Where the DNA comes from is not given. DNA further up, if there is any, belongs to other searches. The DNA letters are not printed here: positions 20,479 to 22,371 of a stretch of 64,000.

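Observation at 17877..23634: Apparent operon: dnaG, a protease-less Zn-ribbon LonB-like ATPase, and two tandem COG1340-like coiled-coil proteins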

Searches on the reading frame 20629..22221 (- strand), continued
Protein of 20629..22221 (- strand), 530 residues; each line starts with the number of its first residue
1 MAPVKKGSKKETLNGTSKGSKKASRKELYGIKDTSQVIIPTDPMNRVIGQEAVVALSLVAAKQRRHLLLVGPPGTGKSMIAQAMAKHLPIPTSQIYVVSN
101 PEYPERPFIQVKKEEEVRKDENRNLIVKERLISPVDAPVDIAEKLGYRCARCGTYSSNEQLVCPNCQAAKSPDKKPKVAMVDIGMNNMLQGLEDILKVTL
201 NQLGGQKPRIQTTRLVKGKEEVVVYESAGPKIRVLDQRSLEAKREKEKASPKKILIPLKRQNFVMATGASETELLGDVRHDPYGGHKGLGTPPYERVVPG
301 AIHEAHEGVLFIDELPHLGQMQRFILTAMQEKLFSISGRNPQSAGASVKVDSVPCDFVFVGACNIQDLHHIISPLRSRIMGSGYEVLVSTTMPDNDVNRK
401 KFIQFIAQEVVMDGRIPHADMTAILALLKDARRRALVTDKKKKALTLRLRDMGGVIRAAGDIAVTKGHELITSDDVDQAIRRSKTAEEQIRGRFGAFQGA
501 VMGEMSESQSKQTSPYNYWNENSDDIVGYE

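Call 78: list_cluster_members(proteins=[P0144, P0146, P0163, P0191, P0179, P0174, P0201, P0225, P0232, P0235])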
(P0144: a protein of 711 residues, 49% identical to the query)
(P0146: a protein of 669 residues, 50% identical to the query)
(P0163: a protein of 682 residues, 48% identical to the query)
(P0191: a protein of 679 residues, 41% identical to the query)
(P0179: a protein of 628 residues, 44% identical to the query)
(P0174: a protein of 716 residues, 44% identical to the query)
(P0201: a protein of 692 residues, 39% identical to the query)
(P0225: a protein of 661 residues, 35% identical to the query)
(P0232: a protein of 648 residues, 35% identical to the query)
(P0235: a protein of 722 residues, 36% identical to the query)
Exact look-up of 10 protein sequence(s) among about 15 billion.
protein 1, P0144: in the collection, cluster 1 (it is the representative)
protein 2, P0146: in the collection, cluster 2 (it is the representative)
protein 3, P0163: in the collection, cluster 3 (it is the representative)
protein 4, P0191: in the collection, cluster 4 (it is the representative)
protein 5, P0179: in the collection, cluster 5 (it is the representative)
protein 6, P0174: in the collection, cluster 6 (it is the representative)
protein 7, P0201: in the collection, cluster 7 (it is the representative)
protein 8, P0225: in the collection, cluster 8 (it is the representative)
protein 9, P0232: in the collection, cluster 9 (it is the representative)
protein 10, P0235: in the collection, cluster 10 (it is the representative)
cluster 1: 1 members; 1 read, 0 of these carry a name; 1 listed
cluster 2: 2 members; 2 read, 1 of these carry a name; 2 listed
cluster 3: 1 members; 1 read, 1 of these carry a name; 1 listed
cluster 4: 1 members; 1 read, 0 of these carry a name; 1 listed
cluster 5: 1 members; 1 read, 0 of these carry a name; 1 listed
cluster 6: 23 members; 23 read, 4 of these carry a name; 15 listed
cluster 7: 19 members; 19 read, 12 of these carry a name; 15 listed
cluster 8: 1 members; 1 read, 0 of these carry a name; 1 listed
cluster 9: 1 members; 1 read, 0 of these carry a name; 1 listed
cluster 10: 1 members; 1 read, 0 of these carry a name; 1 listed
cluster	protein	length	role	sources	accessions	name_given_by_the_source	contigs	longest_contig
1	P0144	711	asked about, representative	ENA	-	-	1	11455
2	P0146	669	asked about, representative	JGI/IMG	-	Lon-like ATP-dependent protease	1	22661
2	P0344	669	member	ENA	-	-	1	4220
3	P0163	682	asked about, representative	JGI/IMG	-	Lon-like ATP-dependent protease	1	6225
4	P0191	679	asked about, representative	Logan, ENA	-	-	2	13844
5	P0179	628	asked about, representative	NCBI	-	-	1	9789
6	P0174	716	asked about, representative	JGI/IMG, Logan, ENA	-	-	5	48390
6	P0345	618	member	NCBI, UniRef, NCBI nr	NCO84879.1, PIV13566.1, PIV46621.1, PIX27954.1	MAG: ATP-dependent protease LonB [Candidatus Huberarchaeum crystalense] | Archaeal Lon protease n=1 Tax=Huberarchaeum crystalense TaxID=2014257 ... | ATP-dependent protease LonB [archaeon]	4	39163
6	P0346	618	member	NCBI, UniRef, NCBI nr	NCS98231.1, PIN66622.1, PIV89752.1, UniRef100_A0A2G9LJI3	MAG: ATP-dependent protease LonB [Candidatus Huberarchaeum crystalense] | Archaeal Lon protease n=1 Tax=Huberarchaeum crystalense TaxID=2014257 ... | ATP-dependent protease LonB [archaeon]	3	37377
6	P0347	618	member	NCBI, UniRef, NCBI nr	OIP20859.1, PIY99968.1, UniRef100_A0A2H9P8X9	MAG: ATP-dependent protease LonB [Candidatus Huberarchaeum crystalense] | Archaeal Lon protease n=1 Tax=Huberarchaeum crystalense TaxID=2014257 ... | MAG: ATP-dependent protease LonB [archaeon CG2_30_31_98]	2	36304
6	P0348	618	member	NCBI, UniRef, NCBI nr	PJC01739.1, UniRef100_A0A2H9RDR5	MAG: ATP-dependent protease LonB [Candidatus Huberarchaeum crystalense] | Archaeal Lon protease n=1 Tax=Huberarchaeum crystalense TaxID=2014257 ...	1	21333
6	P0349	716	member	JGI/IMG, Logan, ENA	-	-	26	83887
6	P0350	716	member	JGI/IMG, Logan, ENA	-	-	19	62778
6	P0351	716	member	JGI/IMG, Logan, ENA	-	-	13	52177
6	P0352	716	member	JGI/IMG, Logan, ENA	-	-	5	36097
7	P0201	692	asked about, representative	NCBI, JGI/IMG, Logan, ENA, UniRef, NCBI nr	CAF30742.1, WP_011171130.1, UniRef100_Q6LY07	ATP-dependent protease LonB [Methanococcus maripaludis] | Archaeal Lon protease n=1 Tax=Methanococcus maripaludis (strain DSM 14266 / JCM 13030 / ...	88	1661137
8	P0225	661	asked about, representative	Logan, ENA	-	-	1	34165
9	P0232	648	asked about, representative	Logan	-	-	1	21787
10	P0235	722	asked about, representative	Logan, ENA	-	-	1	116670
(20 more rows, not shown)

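Call 80: find_homologous_proteins(query=P0146, max_evalue=1e-30)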
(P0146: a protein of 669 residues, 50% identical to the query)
Query P0146 (669 aa): 8000 proteins with E <= 1e-30 among 8000 candidates; the best 120 are listed.
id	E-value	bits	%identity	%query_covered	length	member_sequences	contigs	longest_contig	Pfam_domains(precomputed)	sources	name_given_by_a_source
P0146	0.0e+0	1456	100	100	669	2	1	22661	PF20030.6,PF13654.13,PF20436.5,PF13245.13,PF00493.30,PF00004.36,PF13401.13,PF05496.19,PF14532.13,PF07728.21,PF13191.13,PF13541.13,PF00158.33,PF05362.20,PF01078.28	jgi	jgi:Lon-like ATP-dependent protease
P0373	0.0e+0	1380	94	100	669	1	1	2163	PF20030.6,PF13654.13,PF20436.5,PF13245.13,PF00493.30,PF00004.36,PF13401.13,PF05496.19,PF14532.13,PF07728.21,PF13541.13,PF00158.33,PF05362.20,PF01078.28,PF20720.4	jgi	jgi:Lon-like ATP-dependent protease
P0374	0.0e+0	1372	95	98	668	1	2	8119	PF20030.6,PF13654.13,PF20436.5,PF13245.13,PF00493.30,PF00004.36,PF13401.13,PF05496.19,PF07728.21,PF13541.13,PF00158.33,PF05362.20,PF01078.28,PF20720.4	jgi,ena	-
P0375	0.0e+0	1372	93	100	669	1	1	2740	PF20030.6,PF13654.13,PF20436.5,PF13245.13,PF00493.30,PF00004.36,PF13401.13,PF05496.19,PF14532.13,PF07728.21,PF13541.13,PF00158.33,PF05362.20,PF01078.28,PF20720.4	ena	-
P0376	0.0e+0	1372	95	98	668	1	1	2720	PF20030.6,PF13654.13,PF20436.5,PF13245.13,PF00493.30,PF00004.36,PF13401.13,PF05496.19,PF07728.21,PF13541.13,PF00158.33,PF05362.20,PF01078.28,PF20720.4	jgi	jgi:Lon-like ATP-dependent protease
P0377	0.0e+0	1361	92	100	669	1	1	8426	PF20030.6,PF13654.13,PF20436.5,PF13245.13,PF00493.30,PF00004.36,PF13401.13,PF05496.19,PF07728.21,PF13191.13,PF13541.13,PF00158.33,PF05362.20,PF01078.28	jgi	jgi:Lon-like ATP-dependent protease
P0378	0.0e+0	1304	88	100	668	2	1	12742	PF13654.13,PF20436.5,PF06068.20,PF13245.13,PF00493.30,PF00004.36,PF13401.13,PF05496.19,PF07728.21,PF13191.13,PF13541.13,PF00158.33,PF12775.14,PF05362.20,PF01078.28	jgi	jgi:Lon-like ATP-dependent protease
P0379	0.0e+0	1301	88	100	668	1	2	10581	PF13654.13,PF20436.5,PF06068.20,PF13245.13,PF00493.30,PF00004.36,PF13401.13,PF05496.19,PF07728.21,PF13191.13,PF13541.13,PF00158.33,PF12775.14,PF05362.20,PF01078.28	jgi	jgi:Lon-like ATP-dependent protease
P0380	0.0e+0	1285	88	99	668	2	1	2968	PF13654.13,PF20436.5,PF13245.13,PF00493.30,PF00004.36,PF13401.13,PF05496.19,PF07728.21,PF13541.13,PF00158.33,PF05362.20,PF01078.28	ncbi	-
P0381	0.0e+0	1285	87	100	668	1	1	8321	PF13654.13,PF20436.5,PF13245.13,PF00493.30,PF00004.36,PF13401.13,PF05496.19,PF07728.21,PF13541.13,PF00158.33,PF05362.20,PF01078.28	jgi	-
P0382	0.0e+0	1281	87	100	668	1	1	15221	PF13654.13,PF20436.5,PF13245.13,PF00493.30,PF00004.36,PF13401.13,PF05496.19,PF07728.21,PF13541.13,PF00158.33,PF05362.20,PF01078.28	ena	-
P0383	0.0e+0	1279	87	100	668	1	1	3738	PF20030.6,PF13654.13,PF20436.5,PF13245.13,PF00493.30,PF00004.36,PF13401.13,PF05496.19,PF07728.21,PF13541.13,PF00158.33,PF05362.20,PF01078.28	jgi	jgi:Lon-like ATP-dependent protease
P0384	0.0e+0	1276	87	100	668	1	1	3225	PF13654.13,PF20436.5,PF13245.13,PF00493.30,PF00004.36,PF13401.13,PF05496.19,PF07728.21,PF13541.13,PF00158.33,PF05362.20,PF01078.28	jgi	-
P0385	0.0e+0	1265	86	100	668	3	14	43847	PF13654.13,PF20436.5,PF13245.13,PF00493.30,PF00004.36,PF13401.13,PF05496.19,PF07728.21,PF13541.13,PF00158.33,PF05362.20,PF01078.28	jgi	jgi:Lon-like ATP-dependent protease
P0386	0.0e+0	1262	87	97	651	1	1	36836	PF20030.6,PF13654.13,PF20436.5,PF13245.13,PF00493.30,PF00004.36,PF13401.13,PF05496.19,PF07728.21,PF13191.13,PF13541.13,PF00158.33,PF05362.20,PF01078.28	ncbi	ncbi:MAG: ATP-dependent protease LonB [Thermoplasmatota archaeon]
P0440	1.9e-286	970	67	99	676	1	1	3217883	PF13654.13,PF00158.33,PF20436.5,PF12775.14,PF05362.20,PF00493.30,PF00004.36,PF13401.13,PF07728.21,PF01078.28,PF13541.13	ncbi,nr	ncbi:MAG: ATP-dependent protease LonB [Methanomassiliicoccales archaeon]|nr:MAG: ATP-dependent prote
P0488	7.0e-284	961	66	98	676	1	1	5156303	PF13654.13,PF00158.33,PF20436.5,PF12775.14,PF05362.20,PF00493.30,PF00004.36,PF13401.13,PF07728.21,PF01078.28,PF13541.13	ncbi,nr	ncbi:MAG: ATP-dependent protease LonB [Thermoplasmata archaeon]|nr:MAG: ATP-dependent protease LonB 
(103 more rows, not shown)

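Call 81: find_encoding_contigs(protein=P0440, flank=3000, max_places=1)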
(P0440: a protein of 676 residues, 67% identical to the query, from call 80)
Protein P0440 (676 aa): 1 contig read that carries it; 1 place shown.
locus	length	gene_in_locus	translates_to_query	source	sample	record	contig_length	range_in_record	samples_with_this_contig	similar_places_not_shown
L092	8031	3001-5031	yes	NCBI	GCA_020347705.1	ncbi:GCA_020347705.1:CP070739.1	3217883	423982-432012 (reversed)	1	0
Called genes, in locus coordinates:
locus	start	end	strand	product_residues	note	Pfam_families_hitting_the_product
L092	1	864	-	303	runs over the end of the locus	PF02775:TPP_enzyme_C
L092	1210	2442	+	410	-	PF01266:DAO (weak), PF01494:FAD_binding_3, PF01593:Amino_oxidase (faint), PF01946:Thi4 (weak), PF03486:HI0933_like (faint), PF04820:Trp_halogenase (faint), PF05834:Lycopene_cycl (faint), PF13450:NAD_binding_8 (weak), +2 more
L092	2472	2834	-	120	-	PF02663:FmdE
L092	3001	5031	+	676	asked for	PF00493:MCM (faint), PF12775:AAA_7 (faint), PF01078:Mg_chelatase, PF13401:AAA_22 (faint), PF00158:Sigma54_activat, PF20436:LonB_AAA-LID, PF05362:Lon_C, PF13541:ChlI, +3 more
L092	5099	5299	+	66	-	-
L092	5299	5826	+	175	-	PF01467:CTP_transf_like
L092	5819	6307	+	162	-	PF02464:CinA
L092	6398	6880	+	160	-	PF13656:RNA_pol_L_2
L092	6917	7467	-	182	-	PF03129:HGTP_anticodon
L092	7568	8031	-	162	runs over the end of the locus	PF06050:HGD-D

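Call 82: find_encoding_contigs(protein=P0488, flank=3000, max_places=1)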
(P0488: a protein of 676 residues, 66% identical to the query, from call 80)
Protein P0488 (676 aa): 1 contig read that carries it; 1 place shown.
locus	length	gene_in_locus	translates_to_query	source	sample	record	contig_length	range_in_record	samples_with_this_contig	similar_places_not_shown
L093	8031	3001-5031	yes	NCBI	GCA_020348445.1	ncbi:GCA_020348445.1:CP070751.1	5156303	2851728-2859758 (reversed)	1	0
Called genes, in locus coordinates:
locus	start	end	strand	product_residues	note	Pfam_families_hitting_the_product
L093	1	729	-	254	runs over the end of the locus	PF02775:TPP_enzyme_C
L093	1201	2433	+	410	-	PF00070:Pyr_redox (faint), PF01266:DAO (faint), PF01494:FAD_binding_3, PF01946:Thi4 (weak), PF03486:HI0933_like (faint), PF04820:Trp_halogenase (faint), PF05834:Lycopene_cycl (faint), PF12831:FAD_oxidored (weak), +3 more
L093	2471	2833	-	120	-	PF02663:FmdE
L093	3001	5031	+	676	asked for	PF00493:MCM (faint), PF12775:AAA_7 (faint), PF01078:Mg_chelatase, PF00158:Sigma54_activat, PF13654:AAA_32 (weak), PF20436:LonB_AAA-LID, PF05362:Lon_C, PF13541:ChlI, +3 more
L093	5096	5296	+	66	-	-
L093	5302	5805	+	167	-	PF01467:CTP_transf_like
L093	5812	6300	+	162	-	PF02464:CinA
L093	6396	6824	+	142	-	-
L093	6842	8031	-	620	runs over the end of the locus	PF08915:tRNA-Thr_ED, PF00587:tRNA-synt_2b, PF03129:HGTP_anticodon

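Call 89: search_protein_families(library=padloc, proteins=[window:20629-22221:-], max_evalue=0.001)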
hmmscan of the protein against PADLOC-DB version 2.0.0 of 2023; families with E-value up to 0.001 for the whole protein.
window:20629-22221:- (530 aa): 7 families
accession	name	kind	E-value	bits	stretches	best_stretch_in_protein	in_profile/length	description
PDLC01993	RtcR--CARF_AAA_HTH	-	1.7e-08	31.3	1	298-338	270-311/523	-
PDLC04232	IetA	-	1.1e-06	26.3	1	60-92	112-144/330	-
PDLC01995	RtcR_PspF2--CARF_AAA_HTH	-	3.1e-06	24.6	0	299-336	254-292/481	-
PDLC04140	mad8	-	7.6e-06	23.6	1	62-101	25-66/314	mads_8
PDLC01994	RtcR_PspF1--CARF_AAA_HTH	-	1.4e-05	22.4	1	296-340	240-285/468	-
PDLC02196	IetA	-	1.7e-05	22.4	1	59-91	117-149/374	-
PDLC02195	IetA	-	0.00012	19.5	1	59-91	132-164/395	-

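Call 90: find_encoding_contigs(protein=P0292, flank=5000, max_places=1)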
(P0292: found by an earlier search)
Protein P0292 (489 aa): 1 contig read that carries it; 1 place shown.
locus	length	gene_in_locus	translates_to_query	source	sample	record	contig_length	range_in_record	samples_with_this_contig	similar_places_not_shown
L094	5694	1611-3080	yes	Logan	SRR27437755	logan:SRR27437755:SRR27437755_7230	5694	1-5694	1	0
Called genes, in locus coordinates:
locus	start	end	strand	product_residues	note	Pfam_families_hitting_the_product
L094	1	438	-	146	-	?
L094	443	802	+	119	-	-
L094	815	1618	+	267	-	PF13662:Toprim_4 (faint), PF13155:Toprim_2 (weak)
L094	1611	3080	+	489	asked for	PF00493:MCM (faint), PF00158:Sigma54_activat (faint), PF01078:Mg_chelatase, PF05496:RuvB_N (faint), PF20030:bpMoxR (weak), PF00004:AAA (faint), PF07728:AAA_5 (faint), PF13173:AAA_14 (faint)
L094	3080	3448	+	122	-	PF01870:Hjc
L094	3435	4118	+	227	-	-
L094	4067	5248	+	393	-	PF00749:tRNA-synt_1c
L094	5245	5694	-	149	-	?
